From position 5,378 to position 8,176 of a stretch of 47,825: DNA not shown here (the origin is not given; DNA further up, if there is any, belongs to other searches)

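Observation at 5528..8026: PrimPol(AEP)-SF2 helicase fusion directly downstream of AbiE: candidate composite defence cassette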

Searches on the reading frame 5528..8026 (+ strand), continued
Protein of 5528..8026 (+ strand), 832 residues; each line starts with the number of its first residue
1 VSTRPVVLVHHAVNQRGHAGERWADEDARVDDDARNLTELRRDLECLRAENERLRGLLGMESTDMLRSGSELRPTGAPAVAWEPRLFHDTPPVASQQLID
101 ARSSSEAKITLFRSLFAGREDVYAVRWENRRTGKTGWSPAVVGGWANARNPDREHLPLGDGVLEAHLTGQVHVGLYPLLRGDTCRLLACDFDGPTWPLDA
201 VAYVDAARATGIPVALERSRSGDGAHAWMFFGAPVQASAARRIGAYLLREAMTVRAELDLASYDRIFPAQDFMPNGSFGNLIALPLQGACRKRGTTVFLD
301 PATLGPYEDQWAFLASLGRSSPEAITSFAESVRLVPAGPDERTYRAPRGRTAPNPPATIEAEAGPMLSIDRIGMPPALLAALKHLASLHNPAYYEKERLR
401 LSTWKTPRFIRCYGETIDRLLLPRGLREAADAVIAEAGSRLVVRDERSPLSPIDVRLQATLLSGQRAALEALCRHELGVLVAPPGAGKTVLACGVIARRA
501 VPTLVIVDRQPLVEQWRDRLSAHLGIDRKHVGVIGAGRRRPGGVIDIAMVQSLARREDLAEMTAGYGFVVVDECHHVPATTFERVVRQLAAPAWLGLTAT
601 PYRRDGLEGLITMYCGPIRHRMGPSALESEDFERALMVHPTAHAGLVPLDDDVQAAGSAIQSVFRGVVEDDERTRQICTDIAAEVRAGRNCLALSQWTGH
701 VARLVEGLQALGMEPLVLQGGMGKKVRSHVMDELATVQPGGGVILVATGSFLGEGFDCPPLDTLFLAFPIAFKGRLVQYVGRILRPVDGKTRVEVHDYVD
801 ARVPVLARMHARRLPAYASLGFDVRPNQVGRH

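Call 28: search_protein_families(library=pfam, alignment_id=A2, max_evalue=0.001)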
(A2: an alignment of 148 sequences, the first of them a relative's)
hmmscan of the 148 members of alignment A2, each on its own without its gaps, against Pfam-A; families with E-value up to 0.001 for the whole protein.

A. member 1, L001:9044-9976:+ (310 aa): 1 family
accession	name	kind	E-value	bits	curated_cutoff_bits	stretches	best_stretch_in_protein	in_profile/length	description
PF08843.17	AbiEii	-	7.3e-19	69.1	22.5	1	41-223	10-192/238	Nucleotidyl transferase AbiEii toxin, Type IV TA system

B. families by the number of members that match (of 148 scanned): 110 families (the first 25 are shown)
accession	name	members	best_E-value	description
PF08843.17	AbiEii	8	4.8e-36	Nucleotidyl transferase AbiEii toxin, Type IV TA system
PF12728.13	HTH_17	5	7e-13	Helix-turn-helix domain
PF09407.15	AbiEi_1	4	6.3e-36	AbiEi antitoxin C-terminal domain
PF18765.7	Polbeta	4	2.2e-11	Polymerase beta, Nucleotidyltransferase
PF01909.29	NTP_transf_2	4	8.6e-10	Nucleotidyltransferase domain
PF04255.20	DUF433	3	6.4e-22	Protein of unknown function (DUF433)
PF00589.27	Phage_integrase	3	3.7e-21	Phage integrase family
PF13173.12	AAA_14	3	4.2e-13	AAA domain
PF13470.12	PIN_3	3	2.4e-08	PIN domain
PF01610.23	DDE_Tnp_ISL3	2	8.4e-68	Transposase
PF13635.12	DUF4143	2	1.8e-37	Domain of unknown function (DUF4143)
PF01548.23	DEDD_Tnp_IS110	2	8.8e-21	Transposase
PF05973.20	Gp49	2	1.2e-18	Phage derived protein Gp49-like (DUF891)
PF02661.23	Fic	2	3.4e-18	Fic/DOC family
PF00528.27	BPD_transp_1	2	3.1e-17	Binding-protein-dependent transport system inner membrane component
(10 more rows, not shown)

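Call 29: search_protein_families(library=pfam, proteins=[L045:8811-9977:+, L045:8440-8814:+, L078:8960-9910:+, L024:9381-9950:+, L069:8351-9673:+, L013:8573-9778:+, L025:8550-9791:+, L009:7471-8373:+, L009:6869-7474:+, L008:893-1819:+], max_evalue=0.01)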
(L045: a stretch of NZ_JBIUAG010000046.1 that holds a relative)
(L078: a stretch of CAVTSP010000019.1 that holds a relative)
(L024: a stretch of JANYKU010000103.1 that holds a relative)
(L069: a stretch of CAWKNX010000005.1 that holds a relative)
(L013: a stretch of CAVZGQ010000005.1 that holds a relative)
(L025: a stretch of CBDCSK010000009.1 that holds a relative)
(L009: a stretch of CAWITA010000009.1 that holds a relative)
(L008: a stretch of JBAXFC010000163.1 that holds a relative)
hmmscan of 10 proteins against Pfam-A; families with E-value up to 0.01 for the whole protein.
L045:8811-9977:+ (388 aa): 0 families

L045:8440-8814:+ (124 aa): 0 families

L078:8960-9910:+ (316 aa): 1 family
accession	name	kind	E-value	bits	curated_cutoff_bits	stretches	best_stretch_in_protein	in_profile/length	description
PF08843.17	AbiEii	-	1.1e-30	107.8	22.5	1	73-285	2-222/238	Nucleotidyl transferase AbiEii toxin, Type IV TA system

L024:9381-9950:+ (189 aa): 1 family
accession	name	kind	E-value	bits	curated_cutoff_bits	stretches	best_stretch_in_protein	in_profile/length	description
PF13470.12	PIN_3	-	2.4e-08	35.2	27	1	7-112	5-115/115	PIN domain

L069:8351-9673:+ (440 aa): 2 families
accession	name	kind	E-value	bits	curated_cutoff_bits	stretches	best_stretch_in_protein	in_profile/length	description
PF13635.12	DUF4143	-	3.7e-37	128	28.1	1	229-388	2-159/160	Domain of unknown function (DUF4143)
PF13173.12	AAA_14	-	4.2e-13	49.9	27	1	49-161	3-128/129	AAA domain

L013:8573-9778:+ (401 aa): 4 families
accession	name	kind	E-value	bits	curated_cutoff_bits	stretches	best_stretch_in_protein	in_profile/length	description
PF13784.11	Fic_N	-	1.4e-23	83.1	26.7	1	42-123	3-82/82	Fic/DOC family N-terminal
PF02661.23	Fic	-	6.5e-18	65.8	24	1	131-233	2-93/93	Fic/DOC family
PF11972.14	HTH_13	-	2e-06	28.1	26.1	1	317-367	3-49/54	HTH DNA binding domain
PF09339.16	HTH_IclR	-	0.0039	17.4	22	0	329-355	20-46/52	IclR helix-turn-helix domain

L025:8550-9791:+ (413 aa): 3 families
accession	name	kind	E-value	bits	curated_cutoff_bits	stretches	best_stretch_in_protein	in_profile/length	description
PF13635.12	DUF4143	-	1.8e-37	129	28.1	1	211-358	12-159/160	Domain of unknown function (DUF4143)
PF13173.12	AAA_14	-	1.6e-11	44.7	27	1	22-136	3-128/129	AAA domain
PF13401.12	AAA_22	-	0.009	16.8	27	0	24-44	8-28/130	AAA domain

L009:7471-8373:+ (300 aa): 1 family
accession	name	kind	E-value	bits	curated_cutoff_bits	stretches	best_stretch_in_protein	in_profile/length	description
PF08843.17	AbiEii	-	4.8e-36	125.3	22.5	1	39-253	1-222/238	Nucleotidyl transferase AbiEii toxin, Type IV TA system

L009:6869-7474:+ (201 aa): 1 family
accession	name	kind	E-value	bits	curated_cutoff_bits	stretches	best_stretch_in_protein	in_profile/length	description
PF13338.12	AbiEi_4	-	2.8e-05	24.6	25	1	17-52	13-48/49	Transcriptional regulator, AbiEi antitoxin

L008:893-1819:+ (308 aa): 4 families
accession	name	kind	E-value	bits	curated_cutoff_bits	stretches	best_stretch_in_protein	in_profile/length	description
PF12802.13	MarR_2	-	2.9e-11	43.8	27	1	146-200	7-60/61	MarR family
PF09339.16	HTH_IclR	-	0.00031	20.9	22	0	153-192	11-50/52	IclR helix-turn-helix domain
PF01022.26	HTH_5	-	0.0044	17.3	22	1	146-190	4-45/47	Bacterial regulatory protein, arsR family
PF12840.13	HTH_20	-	0.0074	16.7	27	0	146-190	6-48/51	Helix-turn-helix domain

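Call 32: search_protein_families(library=pfam, alignment_id=A3, max_evalue=0.001)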
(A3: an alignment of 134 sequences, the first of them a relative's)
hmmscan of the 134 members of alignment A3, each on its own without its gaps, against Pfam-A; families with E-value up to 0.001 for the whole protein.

A. member 1, L001:12657-14966:+ (769 aa): 2 families
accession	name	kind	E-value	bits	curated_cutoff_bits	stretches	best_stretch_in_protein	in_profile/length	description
PF00630.25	Filamin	-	2.8e-06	28.5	26.9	0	675-734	15-69/93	Filamin/ABP280 repeat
PF23616.1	Ig_GEX2_N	-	2e-05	25.1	27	0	674-697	11-34/105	GEX2 N-terminal Ig-like domain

B. families by the number of members that match (of 134 scanned): 157 families (the first 25 are shown)
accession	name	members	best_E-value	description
PF13560.12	HTH_31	5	9.7e-12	Helix-turn-helix domain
PF01381.28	HTH_3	5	3e-11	Helix-turn-helix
PF04545.22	Sigma70_r4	5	2.8e-06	Sigma-70, region 4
PF13635.12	DUF4143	3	6.2e-30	Domain of unknown function (DUF4143)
PF00589.27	Phage_integrase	3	7.7e-27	Phage integrase family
PF05973.20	Gp49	3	2.7e-19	Phage derived protein Gp49-like (DUF891)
PF01850.27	PIN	3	2.6e-18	PIN domain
PF13173.12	AAA_14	3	1.7e-10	AAA domain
PF13744.12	HTH_37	3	7.1e-08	Helix-turn-helix domain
PF08843.17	AbiEii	2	1.4e-38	Nucleotidyl transferase AbiEii toxin, Type IV TA system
PF13749.12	HATPase_c_4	2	4.4e-23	Putative ATP-dependent DNA helicase recG C-terminal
PF04326.19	SLFN_AlbA_2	2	4.1e-21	Schlafen, AlbA_2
PF02604.26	PhdYeFM_antitox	2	3.6e-20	Antitoxin Phd_YefM, type II toxin-antitoxin system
PF22513.2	FitA-like_RHH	2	1.1e-19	Antitoxin FitA-like, ribbon-helix-helix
PF02661.23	Fic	2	1.9e-18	Fic/DOC family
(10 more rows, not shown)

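Call 34: list_cluster_members(proteins=[P0001])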
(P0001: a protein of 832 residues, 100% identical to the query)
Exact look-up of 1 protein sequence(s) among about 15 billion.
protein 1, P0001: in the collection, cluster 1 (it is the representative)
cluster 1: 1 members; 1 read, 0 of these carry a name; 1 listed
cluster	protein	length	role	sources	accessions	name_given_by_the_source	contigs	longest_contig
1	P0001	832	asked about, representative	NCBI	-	-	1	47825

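Call 44: find_related_loci(query=window:5528-8026:+, collection=metagenome_contigs, flank=6000)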
Query window:5528-8026:+ (832 aa) in metagenome_contigs; peptide patterns used: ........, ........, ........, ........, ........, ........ (x = any residue, [..] = any of these).
341 stretches matched a pattern; 216 encode a relative of the query (tblastn E <= 1e-3); the best 80 are kept; 80 distinct loci.
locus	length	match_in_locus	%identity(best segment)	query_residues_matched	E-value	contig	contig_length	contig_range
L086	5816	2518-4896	75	33-831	0e+0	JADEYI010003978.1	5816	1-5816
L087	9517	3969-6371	74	28-831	0e+0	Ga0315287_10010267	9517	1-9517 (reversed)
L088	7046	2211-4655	72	17-831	0e+0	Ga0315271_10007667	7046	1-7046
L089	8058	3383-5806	72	24-831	0e+0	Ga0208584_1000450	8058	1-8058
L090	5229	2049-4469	70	15-824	0e+0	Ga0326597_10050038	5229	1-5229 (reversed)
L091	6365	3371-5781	80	24-831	0e+0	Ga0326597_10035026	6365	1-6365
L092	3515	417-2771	63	26-822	0e+0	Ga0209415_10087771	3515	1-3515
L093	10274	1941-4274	62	31-824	0e+0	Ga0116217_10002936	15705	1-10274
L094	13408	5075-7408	62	31-824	0e+0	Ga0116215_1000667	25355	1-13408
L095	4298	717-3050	62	31-824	0e+0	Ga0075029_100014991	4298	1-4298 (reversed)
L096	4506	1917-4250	62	31-824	0e+0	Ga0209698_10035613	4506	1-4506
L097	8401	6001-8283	63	33-809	0e+0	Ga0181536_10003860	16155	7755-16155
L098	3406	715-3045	62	30-822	0e+0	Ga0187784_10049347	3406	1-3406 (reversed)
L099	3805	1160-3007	74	33-649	0e+0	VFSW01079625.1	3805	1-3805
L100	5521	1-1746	77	251-831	0e+0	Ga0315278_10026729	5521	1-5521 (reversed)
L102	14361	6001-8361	74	33-824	0e+0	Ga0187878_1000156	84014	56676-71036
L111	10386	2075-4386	58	28-824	0e+0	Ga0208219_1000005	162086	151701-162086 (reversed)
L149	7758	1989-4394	40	40-827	6e-166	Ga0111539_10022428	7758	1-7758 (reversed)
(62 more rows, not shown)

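Call 50: search_protein_families(library=pfam, alignment_id=A4, max_evalue=0.001)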
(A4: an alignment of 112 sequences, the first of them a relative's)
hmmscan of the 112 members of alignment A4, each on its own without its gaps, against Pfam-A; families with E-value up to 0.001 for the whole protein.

A. member 1, L086:1588-2484:+ (298 aa): 1 family
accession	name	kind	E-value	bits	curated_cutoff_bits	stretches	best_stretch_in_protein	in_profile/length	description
PF08843.17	AbiEii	-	7.5e-31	108.3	22.5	1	69-260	1-210/238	Nucleotidyl transferase AbiEii toxin, Type IV TA system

B. families by the number of members that match (of 112 scanned): 71 families (the first 25 are shown)
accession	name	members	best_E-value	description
PF08843.17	AbiEii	8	1.2e-36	Nucleotidyl transferase AbiEii toxin, Type IV TA system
PF13749.12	HATPase_c_4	5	8.6e-25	Putative ATP-dependent DNA helicase recG C-terminal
PF04326.19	SLFN_AlbA_2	3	1.3e-13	Schlafen, AlbA_2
PF13338.12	AbiEi_4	3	1.6e-05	Transcriptional regulator, AbiEi antitoxin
PF06250.17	YhcG_C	2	1.8e-67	YhcG PDDEXK nuclease domain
PF17761.7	DUF1016_N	2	2.3e-42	DUF1016 N-terminal domain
PF07804.18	HipA_C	2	5.1e-42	HipA-like C-terminal domain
PF00239.26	Resolvase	2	2.5e-40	Resolvase, N terminal domain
PF09407.15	AbiEi_1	2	2.8e-32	AbiEi antitoxin C-terminal domain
PF00211.25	Guanylate_cyc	2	6.9e-25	Adenylate and Guanylate cyclase catalytic domain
PF13271.11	DUF4062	2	1.6e-20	Domain of unknown function (DUF4062)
PF00903.31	Glyoxalase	2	7.2e-20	Glyoxalase/Bleomycin resistance protein/Dioxygenase superfamily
PF11994.14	DUF3489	2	3.1e-19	Protein of unknown function (DUF3489)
PF01381.28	HTH_3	2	5.6e-17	Helix-turn-helix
PF07508.19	Recombinase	2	1.5e-16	Recombinase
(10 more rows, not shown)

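Call 52: predict_structure(alignment_id=A1)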
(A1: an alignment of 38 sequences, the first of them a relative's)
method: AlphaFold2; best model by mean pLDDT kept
length: 832 residues; sequences in the alignment: 38
mean_pLDDT: 69.1   pTM: 0.39
mean pLDDT of the five models: 69.1, 66.2, 65.6, 62.8, 61.6
residues with pLDDT >= 90: 104; 70-90: 361; 50-70: 192; < 50: 175
segments of 3 or more residues with pLDDT < 50: 1-32, 62-80, 82-95, 143-149, 257-260, 265-293, 336-352, 366-372, 398-415, 624-629, 648-657, 826-832
pLDDT, mean of each block of 10 residues (from residue 1): 32 32 42 60 80 71 38 38 43 57 80 68 60 56 49 62 67 54 73 73 86 82 78 79 78 58 45 31 40 63 84 83 85 55 35 63 53 56 72 60 40 50 67 81 72 89 85 83 85 94 93 92 89 73 84 85 87 83 79 83 59 66 50 83 57 48 83 92 92 90 95 90 82 78 86 60 87 64 67 88 80 77 57 30
secondary structure, 60 per line:
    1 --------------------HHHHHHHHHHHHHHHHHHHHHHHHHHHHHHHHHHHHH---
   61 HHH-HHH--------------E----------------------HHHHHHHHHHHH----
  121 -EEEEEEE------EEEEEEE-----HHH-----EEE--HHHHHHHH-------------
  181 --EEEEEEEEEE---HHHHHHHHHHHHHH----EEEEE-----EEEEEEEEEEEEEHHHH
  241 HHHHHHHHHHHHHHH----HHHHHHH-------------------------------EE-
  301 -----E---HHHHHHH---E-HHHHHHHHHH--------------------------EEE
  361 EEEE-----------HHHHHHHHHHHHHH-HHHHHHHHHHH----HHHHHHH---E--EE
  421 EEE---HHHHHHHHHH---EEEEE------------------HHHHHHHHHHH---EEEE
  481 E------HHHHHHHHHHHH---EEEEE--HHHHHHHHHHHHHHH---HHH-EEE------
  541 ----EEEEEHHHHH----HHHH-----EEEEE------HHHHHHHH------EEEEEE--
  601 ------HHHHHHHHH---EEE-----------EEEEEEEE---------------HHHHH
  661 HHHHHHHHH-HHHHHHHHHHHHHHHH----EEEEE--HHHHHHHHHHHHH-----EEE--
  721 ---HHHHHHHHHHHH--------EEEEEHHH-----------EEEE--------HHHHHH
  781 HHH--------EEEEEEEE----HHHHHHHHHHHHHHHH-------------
elements in order (helices of 4 or more, strands of 3 or more residues): H21-57 H105-116 E122-128 E135-141 E155-157 H160-167 E183-192 H196-209 E214-218 E224-236 H237-255 H260-266 H310-316 H322-331 E358-364 H376-389 H391-401 H406-412 E419-423 H427-436 E440-444 H463-473 E477-481 H488-499 E503-507 H510-524 E532-534 E545-549 H550-554 H559-562 E568-572 H579-586 E593-598 H607-615 E619-621 E633-640 H656-669 H671-686 E691-695 H698-710 E716-718 H724-735 E744-748 E763-766 H775-783 E792-799 H804-819
